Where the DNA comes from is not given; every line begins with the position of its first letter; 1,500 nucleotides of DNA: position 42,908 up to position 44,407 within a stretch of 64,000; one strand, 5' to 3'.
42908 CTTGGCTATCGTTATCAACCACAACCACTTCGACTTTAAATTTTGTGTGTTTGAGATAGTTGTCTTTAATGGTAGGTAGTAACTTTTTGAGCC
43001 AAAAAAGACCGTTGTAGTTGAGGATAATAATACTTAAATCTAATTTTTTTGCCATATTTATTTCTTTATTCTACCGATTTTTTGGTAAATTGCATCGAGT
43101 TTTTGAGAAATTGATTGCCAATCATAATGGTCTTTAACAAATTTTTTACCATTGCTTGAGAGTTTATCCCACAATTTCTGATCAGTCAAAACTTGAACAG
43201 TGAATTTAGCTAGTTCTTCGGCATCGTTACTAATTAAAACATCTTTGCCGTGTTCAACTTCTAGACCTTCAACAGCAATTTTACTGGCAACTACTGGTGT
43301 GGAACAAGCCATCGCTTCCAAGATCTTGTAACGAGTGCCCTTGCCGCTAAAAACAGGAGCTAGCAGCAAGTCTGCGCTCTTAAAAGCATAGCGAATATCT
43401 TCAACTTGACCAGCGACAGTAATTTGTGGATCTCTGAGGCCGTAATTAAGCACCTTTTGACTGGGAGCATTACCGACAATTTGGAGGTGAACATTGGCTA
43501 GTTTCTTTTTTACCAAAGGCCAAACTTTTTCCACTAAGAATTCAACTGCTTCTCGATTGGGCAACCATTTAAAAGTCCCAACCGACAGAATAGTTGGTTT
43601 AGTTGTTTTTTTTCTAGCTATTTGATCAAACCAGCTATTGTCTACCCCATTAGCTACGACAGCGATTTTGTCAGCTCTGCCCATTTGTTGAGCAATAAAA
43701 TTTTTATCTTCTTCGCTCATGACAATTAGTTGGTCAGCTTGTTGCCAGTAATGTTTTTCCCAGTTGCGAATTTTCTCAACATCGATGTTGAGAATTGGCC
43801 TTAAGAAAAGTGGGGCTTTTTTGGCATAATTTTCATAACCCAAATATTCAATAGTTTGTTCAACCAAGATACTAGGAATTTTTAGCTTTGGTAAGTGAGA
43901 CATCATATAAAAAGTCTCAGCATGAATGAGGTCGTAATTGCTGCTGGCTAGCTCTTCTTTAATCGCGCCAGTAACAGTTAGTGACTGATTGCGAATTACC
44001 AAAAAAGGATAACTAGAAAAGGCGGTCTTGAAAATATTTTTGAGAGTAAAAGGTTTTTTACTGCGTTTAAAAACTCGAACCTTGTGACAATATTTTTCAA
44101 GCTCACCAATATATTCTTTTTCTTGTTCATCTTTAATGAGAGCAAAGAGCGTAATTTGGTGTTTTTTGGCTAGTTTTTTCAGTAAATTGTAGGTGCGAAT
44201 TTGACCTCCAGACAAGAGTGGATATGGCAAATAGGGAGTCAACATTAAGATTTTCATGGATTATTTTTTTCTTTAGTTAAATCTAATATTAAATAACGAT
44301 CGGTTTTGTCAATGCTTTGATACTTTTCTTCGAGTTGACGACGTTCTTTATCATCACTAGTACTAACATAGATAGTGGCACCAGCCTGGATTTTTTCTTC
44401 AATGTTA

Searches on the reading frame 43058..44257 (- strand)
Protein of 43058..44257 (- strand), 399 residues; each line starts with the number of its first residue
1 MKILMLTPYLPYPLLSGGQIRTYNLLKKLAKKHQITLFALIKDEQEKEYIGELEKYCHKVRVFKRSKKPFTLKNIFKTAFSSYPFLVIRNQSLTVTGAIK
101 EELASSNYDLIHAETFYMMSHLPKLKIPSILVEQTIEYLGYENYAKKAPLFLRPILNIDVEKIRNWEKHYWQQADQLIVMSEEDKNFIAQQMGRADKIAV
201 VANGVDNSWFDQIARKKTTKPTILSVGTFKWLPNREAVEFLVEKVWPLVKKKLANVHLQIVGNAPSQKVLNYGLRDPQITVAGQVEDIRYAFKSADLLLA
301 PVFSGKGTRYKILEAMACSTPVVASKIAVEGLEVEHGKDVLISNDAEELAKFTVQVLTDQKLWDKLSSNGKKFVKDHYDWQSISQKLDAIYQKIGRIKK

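Call 27: search_protein_families(library=pfam, proteins=[window:43058-44257:-], max_evalue=0.001)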
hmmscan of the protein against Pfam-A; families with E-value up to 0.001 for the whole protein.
window:43058-44257:- (399 aa): 5 families
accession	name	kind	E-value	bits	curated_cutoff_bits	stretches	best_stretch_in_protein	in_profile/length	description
PF13692.12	Glyco_trans_1_4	-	1e-26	94.3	27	1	220-359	1-142/142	Glycosyl transferases group 1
PF00534.26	Glycos_transf_1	-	1.2e-15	57.9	26.4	1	213-372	8-171/172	Glycosyl transferases group 1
PF13439.12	Glyco_transf_4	-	3.4e-14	53.7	28.5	1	17-207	3-168/170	Glycosyltransferase Family 4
PF13524.12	Glyco_trans_1_2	-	7.8e-08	32.8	25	1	252-387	11-142/144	Glycosyl transferase-like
PF13579.12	Glyco_trans_4_4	-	0.0006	20.6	29.7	0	17-204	2-158/158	Glycosyl transferase 4-like domain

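Call 46: search_protein_families(library=ncbifam, proteins=[window:43058-44257:-], max_evalue=1e-8)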
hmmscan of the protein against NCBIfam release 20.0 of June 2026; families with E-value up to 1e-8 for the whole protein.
window:43058-44257:- (399 aa): 13 families
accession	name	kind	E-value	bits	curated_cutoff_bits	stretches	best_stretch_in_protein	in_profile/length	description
TIGR03087.1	stp1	hypoth_equivalog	1e-65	222.5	316.65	1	3-392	1-395/397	TIGR03087 family PEP-CTERM/XrtA system glycosyltransferase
TIGR04063.1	stp3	hypoth_equivalog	3.8e-16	59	442.05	1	164-394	148-395/397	TIGR04063 family PEP-CTERM/XrtA system glycosyltransferase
TIGR03088.1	stp2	hypoth_equivalog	1.3e-15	57.4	409.05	1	175-393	138-372/374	TIGR03088 family PEP-CTERM/XrtA system glycosyltransferase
TIGR03999.1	thiol_BshA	equivalog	2.9e-15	56.1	273.7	1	169-394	140-373/375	N-acetyl-alpha-D-glucosaminyl L-malate synthase BshA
NF041010.1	glycosy_Agl16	equivalog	2.7e-14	52.8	575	1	157-393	116-350/352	glycosylation protein Agl16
TIGR02149.1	glgA_Coryne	subfamily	7.1e-14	51.7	302.4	1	313-394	301-390/391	glycogen synthase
NF053513.1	Gtran_IagA_BgsA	equivalog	4.4e-12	45.6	460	0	285-394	224-331/333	LTA glycolipid anchor biosynthesis glycosyltransferase, IagA/BgsA family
NF041876.1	EPS_EpsE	equivalog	1.1e-10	41.4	400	1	168-384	156-386/389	exopolysaccharide biosynthesis GT4 family glycosyltransferase EpsE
NF038229.1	Glyco4_Geo_Pelo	equivalog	2.8e-10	39.7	400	1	171-394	107-336/338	GPMC system family 4 glycosyltransferase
TIGR04047.1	MSMEG_0565_glyc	hypoth_equivalog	7.3e-10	38.5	259.85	0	272-392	252-372/373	MSMEG_0565 family glycosyltransferase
NF049987.1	DaglGlyslTfaseDgs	equivalog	8.4e-10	38.1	500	1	282-399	221-332/332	processive diacylglycerol alpha-glucosyltransferase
TIGR03449.1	mycothiol_MshA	equivalog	1.1e-09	37.7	462.5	0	287-393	296-402/406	D-inositol-3-phosphate glycosyltransferase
NF050056.1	ProtGlycPglH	equivalog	4e-09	36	600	1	171-389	135-348/354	GalNAc-alpha-(1->4)-GalNAc-alpha-(1->3)-diNAcBac-PP-undecaprenol alpha-1,4-N-acetyl-D-galactosaminyltransferase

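Call 72: find_related_loci(query=window:43058-44257:-, collection=metagenome_contigs, flank=10000)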
Query window:43058-44257:- (399 aa) in metagenome_contigs; peptide patterns used: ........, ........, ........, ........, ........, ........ (x = any residue, [..] = any of these).
278 stretches matched a pattern; 204 encode a relative of the query (tblastn E <= 1e-3); the best 80 are kept; 80 distinct loci.
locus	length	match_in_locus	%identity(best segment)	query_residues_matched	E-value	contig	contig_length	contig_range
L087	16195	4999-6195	85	1-399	0e+0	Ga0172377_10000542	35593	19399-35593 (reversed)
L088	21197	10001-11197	84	1-399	0e+0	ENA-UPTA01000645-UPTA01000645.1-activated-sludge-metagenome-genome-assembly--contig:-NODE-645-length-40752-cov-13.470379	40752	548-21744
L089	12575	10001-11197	84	1-399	0e+0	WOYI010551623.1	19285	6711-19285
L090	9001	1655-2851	84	1-399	0e+0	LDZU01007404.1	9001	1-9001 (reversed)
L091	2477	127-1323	80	1-399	0e+0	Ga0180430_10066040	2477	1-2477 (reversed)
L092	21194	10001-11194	72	1-399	0e+0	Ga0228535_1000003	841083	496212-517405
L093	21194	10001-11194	71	1-399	0e+0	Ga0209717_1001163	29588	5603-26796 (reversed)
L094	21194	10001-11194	70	1-399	0e+0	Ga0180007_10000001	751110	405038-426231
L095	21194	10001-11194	70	1-399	0e+0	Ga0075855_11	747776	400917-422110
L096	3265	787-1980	70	1-399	0e+0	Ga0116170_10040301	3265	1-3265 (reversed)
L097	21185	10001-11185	69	1-395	0e+0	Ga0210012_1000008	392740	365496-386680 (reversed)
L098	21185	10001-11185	69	1-395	0e+0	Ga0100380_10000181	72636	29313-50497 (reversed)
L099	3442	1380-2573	68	1-399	0e+0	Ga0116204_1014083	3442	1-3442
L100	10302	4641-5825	67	1-395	0e+0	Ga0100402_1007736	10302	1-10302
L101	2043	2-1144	70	16-395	0e+0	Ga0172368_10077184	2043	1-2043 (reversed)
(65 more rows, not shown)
